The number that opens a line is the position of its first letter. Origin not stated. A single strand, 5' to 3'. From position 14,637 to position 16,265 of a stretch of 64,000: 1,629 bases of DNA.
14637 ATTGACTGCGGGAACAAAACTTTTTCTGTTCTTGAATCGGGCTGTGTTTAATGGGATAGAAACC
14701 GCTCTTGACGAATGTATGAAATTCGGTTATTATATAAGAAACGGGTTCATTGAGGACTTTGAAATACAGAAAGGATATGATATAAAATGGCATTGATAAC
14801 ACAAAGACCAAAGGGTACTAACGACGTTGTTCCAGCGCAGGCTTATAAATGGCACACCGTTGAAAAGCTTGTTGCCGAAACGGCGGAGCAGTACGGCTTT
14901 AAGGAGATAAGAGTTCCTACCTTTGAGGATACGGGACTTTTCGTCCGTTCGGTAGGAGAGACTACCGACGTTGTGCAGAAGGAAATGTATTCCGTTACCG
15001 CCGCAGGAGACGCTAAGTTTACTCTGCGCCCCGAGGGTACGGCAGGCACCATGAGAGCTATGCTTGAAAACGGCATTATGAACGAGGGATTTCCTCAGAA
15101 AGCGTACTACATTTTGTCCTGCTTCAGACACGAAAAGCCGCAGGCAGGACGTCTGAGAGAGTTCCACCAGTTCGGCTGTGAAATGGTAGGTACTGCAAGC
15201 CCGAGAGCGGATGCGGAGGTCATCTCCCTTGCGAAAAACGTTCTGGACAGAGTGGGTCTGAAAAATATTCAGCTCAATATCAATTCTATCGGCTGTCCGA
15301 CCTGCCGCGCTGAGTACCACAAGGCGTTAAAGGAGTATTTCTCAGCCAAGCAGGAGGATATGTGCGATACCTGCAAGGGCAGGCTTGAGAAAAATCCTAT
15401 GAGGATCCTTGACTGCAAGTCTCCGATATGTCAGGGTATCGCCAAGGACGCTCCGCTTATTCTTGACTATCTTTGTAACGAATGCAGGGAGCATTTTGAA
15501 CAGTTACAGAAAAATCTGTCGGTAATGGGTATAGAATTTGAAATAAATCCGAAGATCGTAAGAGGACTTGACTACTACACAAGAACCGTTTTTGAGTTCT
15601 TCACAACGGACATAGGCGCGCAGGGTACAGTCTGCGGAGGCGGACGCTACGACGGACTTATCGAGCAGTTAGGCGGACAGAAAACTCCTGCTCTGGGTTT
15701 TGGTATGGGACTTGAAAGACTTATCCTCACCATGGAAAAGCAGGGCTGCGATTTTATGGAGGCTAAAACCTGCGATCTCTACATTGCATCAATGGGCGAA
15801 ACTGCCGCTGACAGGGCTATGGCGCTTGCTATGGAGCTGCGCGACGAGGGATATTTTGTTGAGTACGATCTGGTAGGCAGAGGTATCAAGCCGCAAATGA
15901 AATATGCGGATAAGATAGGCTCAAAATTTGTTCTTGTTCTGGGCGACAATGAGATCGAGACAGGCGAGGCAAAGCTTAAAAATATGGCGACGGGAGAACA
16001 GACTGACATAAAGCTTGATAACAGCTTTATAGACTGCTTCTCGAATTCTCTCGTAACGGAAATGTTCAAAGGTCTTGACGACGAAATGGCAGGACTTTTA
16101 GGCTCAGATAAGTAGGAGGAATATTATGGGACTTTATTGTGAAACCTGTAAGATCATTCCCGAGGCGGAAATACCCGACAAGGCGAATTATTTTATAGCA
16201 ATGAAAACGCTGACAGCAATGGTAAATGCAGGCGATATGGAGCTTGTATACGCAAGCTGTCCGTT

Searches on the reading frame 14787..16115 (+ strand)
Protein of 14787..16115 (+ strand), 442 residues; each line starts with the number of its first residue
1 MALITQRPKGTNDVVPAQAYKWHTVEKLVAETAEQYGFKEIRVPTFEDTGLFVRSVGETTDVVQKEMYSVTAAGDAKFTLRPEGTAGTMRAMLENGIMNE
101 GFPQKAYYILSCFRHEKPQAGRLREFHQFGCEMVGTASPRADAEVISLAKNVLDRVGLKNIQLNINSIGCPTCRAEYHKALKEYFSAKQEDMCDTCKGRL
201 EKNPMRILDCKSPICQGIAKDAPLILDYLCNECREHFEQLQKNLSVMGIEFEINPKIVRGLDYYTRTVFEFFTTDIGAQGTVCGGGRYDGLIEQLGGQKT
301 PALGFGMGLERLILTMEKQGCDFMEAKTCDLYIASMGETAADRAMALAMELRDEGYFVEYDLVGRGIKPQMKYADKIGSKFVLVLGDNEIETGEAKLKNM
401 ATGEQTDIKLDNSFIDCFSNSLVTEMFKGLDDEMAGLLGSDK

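Call 4: search_protein_families(library=pfam, proteins=[window:14787-16115:+])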
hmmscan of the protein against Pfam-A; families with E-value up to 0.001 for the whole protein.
window:14787-16115:+ (442 aa): 5 families
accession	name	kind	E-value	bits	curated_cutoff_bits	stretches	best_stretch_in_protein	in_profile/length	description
PF13393.11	tRNA-synt_His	-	4.3e-46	158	25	1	10-312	1-308/308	Histidyl-tRNA synthetase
PF00587.30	tRNA-synt_2b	-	6.6e-18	65.8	29.3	1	68-315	1-174/179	tRNA synthetase class II core domain (G, H, P, S and T)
PF03129.25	HGTP_anticodon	-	8.8e-16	58.3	21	1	331-412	2-86/94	Anticodon binding domain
PF00152.25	tRNA-synt_2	-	1.5e-07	31.3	25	1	104-192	92-177/308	tRNA synthetases class II (D, K and N)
PF01409.25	tRNA-synt_2d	-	4.1e-06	26.9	19.8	1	31-137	28-136/246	tRNA synthetases class II core domain (F)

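Call 5: search_protein_families(library=ncbifam, proteins=[window:14787-16115:+])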
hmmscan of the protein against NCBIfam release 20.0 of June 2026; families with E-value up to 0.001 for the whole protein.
window:14787-16115:+ (442 aa): 29 families (the best 25 are shown)
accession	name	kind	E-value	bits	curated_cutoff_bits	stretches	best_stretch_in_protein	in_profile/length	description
TIGR00442.1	hisS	equivalog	1.3e-153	511.8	286.75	1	6-409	1-405/406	histidine--tRNA ligase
NF009085.0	PRK12420.1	equivalog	3.1e-51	175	540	2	229-412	238-421/426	histidine--tRNA ligase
TIGR00443.1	hisZ_biosyn_reg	equivalog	3.3e-49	167.7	271.65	1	13-316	2-312/314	ATP phosphoribosyltransferase regulatory subunit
NF008942.0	PRK12292.2-5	equivalog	4.8e-44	150.7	643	2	253-419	268-429/434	ATP phosphoribosyltransferase regulatory subunit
NF008941.0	PRK12292.2-4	equivalog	2.8e-40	138.4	447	2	6-169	8-166/393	ATP phosphoribosyltransferase regulatory subunit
NF008940.0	PRK12292.2-3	equivalog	1.6e-33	116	450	1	4-376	2-382/404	ATP phosphoribosyltransferase regulatory subunit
NF008936.0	PRK12292.1-3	equivalog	3.2e-29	102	492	2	6-166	6-162/406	ATP phosphoribosyltransferase regulatory subunit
NF008953.0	PRK12295.1-6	equivalog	4.2e-29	101.7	384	2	23-168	13-151/384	ATP phosphoribosyltransferase regulatory subunit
NF008945.0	PRK12292.3-3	equivalog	6.5e-23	81.4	409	2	8-160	3-146/368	ATP phosphoribosyltransferase regulatory subunit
NF008950.0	PRK12295.1-3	equivalog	7.9e-18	64.9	492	2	250-313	313-375/387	ATP phosphoribosyltransferase regulatory subunit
NF008943.0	PRK12292.3-1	equivalog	2.1e-17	63.3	690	1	8-163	27-173/403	ATP phosphoribosyltransferase regulatory subunit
NF008938.0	PRK12292.1-6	equivalog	9e-17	61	833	1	7-336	8-343/420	ATP phosphoribosyltransferase regulatory subunit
NF008935.0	PRK12292.1-1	equivalog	7.3e-16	58.1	350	1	8-365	7-357/382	ATP phosphoribosyltransferase regulatory subunit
NF008951.0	PRK12295.1-4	equivalog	3.6e-14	52.4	364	1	217-314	273-368/374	ATP phosphoribosyltransferase regulatory subunit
NF009086.0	PRK12421.1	equivalog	4.6e-14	52.2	318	2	232-368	248-368/389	ATP phosphoribosyltransferase regulatory subunit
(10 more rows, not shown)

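Call 26: find_related_loci(query=window:14787-16115:+, collection=metagenome_contigs, flank=6000)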
Query window:14787-16115:+ (442 aa) in metagenome_contigs; peptide patterns used: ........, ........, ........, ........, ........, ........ (x = any residue, [..] = any of these).
600 stretches matched a pattern (row limit reached: there are more); 590 encode a relative of the query (tblastn E <= 1e-3); the best 80 are kept; 80 distinct loci.
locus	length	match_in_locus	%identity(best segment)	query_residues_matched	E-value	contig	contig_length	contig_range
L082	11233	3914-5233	78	1-441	0e+0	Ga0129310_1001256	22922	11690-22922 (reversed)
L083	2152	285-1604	78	1-441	0e+0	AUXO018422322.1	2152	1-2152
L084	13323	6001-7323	76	1-441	0e+0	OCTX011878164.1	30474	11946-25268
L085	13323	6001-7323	77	1-441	0e+0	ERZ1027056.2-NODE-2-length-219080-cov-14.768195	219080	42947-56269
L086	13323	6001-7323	76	1-441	0e+0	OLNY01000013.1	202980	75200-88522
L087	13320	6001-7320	75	1-441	0e+0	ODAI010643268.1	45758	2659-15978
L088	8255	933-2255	75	1-441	0e+0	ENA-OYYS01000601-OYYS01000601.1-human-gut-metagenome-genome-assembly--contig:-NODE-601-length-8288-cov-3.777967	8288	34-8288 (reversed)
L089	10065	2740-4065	75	1-442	0e+0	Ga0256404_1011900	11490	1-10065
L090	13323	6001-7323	75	1-441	0e+0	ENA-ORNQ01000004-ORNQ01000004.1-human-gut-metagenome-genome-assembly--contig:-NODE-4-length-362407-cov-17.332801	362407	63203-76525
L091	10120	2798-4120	75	1-441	0e+0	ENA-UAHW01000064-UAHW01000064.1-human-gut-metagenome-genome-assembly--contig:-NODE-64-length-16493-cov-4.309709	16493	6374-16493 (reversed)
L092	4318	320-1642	75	1-441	0e+0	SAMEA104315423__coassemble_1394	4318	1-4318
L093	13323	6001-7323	75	1-441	0e+0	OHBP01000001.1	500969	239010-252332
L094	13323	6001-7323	75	1-441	0e+0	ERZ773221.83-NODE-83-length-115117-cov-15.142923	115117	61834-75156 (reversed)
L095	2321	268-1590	75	1-441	0e+0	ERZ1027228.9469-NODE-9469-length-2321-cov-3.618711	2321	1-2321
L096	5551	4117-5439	75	1-441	0e+0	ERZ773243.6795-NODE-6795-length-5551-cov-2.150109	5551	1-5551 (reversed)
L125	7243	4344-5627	74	6-436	0e+0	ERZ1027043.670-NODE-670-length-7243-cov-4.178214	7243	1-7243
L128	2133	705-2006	71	1-434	0e+0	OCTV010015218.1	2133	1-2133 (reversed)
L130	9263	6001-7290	71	1-430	0e+0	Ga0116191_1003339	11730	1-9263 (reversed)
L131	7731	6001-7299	71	1-427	0e+0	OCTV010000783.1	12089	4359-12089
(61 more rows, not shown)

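Call 30: search_protein_families(library=pfam, max_evalue=0.01, proteins=[L085:5263-5856:+, L087:5282-5878:+, L082:2546-3127:+, L125:3804-4301:+, L128:304-690:+, L130:5379-5918:+, L131:5552-5983:+])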
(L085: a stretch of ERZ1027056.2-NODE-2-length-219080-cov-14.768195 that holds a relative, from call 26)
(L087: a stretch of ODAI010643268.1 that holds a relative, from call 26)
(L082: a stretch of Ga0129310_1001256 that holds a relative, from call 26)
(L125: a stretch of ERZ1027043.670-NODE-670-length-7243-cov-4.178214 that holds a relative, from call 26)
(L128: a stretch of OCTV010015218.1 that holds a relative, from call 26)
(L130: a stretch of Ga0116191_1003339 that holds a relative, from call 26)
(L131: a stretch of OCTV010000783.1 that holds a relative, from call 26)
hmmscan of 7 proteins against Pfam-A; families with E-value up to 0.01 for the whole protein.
L085:5263-5856:+ (197 aa): 1 family
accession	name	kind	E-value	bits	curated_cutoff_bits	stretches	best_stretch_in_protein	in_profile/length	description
PF02698.23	DUF218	-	2.5e-27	95.9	27.6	1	32-181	1-132/133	DUF218 domain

L087:5282-5878:+ (198 aa): 1 family
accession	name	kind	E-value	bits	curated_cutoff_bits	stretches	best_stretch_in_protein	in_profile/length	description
PF02698.23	DUF218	-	3.5e-27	95.4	27.6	1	32-181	1-131/133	DUF218 domain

L082:2546-3127:+ (193 aa): 1 family
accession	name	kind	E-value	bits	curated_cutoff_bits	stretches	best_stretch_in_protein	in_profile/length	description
PF02698.23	DUF218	-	7.9e-25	87.8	27.6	1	32-181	1-131/133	DUF218 domain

L125:3804-4301:+ (165 aa): 1 family
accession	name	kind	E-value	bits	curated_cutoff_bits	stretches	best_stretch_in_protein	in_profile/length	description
PF12158.14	DUF3592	-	9.9e-07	29.8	25.3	1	68-131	2-78/84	Domain of unknown function (DUF3592)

L128:304-690:+ (128 aa): 2 families
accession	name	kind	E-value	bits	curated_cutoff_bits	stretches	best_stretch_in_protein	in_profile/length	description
PF12680.13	SnoaL_2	-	2.8e-10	41.1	27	1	9-102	1-95/102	SnoaL-like domain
PF07366.18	SnoaL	-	0.0025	18.1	28.4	1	8-83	3-78/126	SnoaL-like polyketide cyclase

L130:5379-5918:+ (179 aa): 6 families
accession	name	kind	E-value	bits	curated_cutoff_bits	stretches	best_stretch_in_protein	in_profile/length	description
PF00583.31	Acetyltransf_1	-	1.5e-14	54.7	20.7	1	64-168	17-116/116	Acetyltransferase (GNAT) family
PF13508.13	Acetyltransf_7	-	7.9e-12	45.8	27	1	82-169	4-83/84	Acetyltransferase (GNAT) domain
PF13673.13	Acetyltransf_10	-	1.5e-11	44.8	23.6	1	60-172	12-111/128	Acetyltransferase (GNAT) domain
PF13527.13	Acetyltransf_9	-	6.7e-05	23.3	25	1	40-168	2-124/127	Acetyltransferase (GNAT) domain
PF13420.13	Acetyltransf_4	-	0.0021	18.5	24.3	1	42-169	3-135/155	Acetyltransferase (GNAT) domain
PF02268.21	TFIIA_gamma_N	-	0.0075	16.7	33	0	122-143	4-25/47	Transcription initiation factor IIA, gamma subunit, helical domain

L131:5552-5983:+ (143 aa): 6 families
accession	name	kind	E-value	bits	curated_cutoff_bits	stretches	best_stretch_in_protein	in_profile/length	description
PF00583.31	Acetyltransf_1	-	2.6e-14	53.9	20.7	1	20-131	10-116/116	Acetyltransferase (GNAT) family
PF13508.13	Acetyltransf_7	-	9.9e-14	51.9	27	1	43-132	2-83/84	Acetyltransferase (GNAT) domain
PF13673.13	Acetyltransf_10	-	7.3e-11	42.6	23.6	1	31-138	18-114/128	Acetyltransferase (GNAT) domain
PF13527.13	Acetyltransf_9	-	8.7e-10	39.1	25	1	3-131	2-124/127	Acetyltransferase (GNAT) domain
PF12568.14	PanZ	-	0.00056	19.8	22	1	29-108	24-95/128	Acetyltransferase (GNAT) domain, PanZ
PF17013.11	Acetyltransf_15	-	0.0026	17.6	35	0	29-99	21-97/210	Putative acetyl-transferase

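Call 82: search_solved_structures(query=L131:5552-5983:+, max_evalue=0.001)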
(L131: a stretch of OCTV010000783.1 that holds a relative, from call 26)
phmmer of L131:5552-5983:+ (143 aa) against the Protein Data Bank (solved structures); distinct sequences matched with E-value up to 0.001: 27.
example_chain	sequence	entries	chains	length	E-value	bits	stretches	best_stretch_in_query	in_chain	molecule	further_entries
2dxq_A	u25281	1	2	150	1.2e-14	57.7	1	9-139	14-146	Acetyltransferase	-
5f46_A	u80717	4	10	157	4.1e-07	33.4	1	3-102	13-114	aminoglycoside acetyltransferase meta-AAC0020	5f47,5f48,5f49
5u08_A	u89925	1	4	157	4.3e-07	33.3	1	3-102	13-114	aminoglycoside acetyltransferase meta-AAC0020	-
3t9y_A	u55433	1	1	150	5.1e-07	33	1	11-141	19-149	Acetyltransferase, GNAT family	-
3jvn_A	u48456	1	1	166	8.1e-07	32.4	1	29-140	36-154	Acetyltransferase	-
8a9o_A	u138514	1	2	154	1.4e-06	31.6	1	3-134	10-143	DpA polyamine acetyltransferase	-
8a9n_A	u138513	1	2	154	5.1e-06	29.8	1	3-134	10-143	Acetyltransferase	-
3ld2_A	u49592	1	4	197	1.4e-05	28.4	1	5-135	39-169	Putative acetyltransferase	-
3fb3_A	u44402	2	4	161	3.2e-05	27.3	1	27-133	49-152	N-acetyltransferase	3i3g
2eui_A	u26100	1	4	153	0.00012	25.4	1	15-136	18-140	Probable acetyltransferase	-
2fxf_A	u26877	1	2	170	0.00023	24.4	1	10-132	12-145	Diamine acetyltransferase 1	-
2b4d_A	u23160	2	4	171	0.00024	24.4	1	10-132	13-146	Diamine acetyltransferase 1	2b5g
2jev_A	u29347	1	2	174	0.00025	24.3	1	10-132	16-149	DIAMINE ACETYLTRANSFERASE 1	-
2f5i_A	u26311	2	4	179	0.00027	24.2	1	10-132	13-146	Diamine acetyltransferase 1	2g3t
2b3u_A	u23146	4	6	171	0.0003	24.1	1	24-132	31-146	Diamine acetyltransferase 1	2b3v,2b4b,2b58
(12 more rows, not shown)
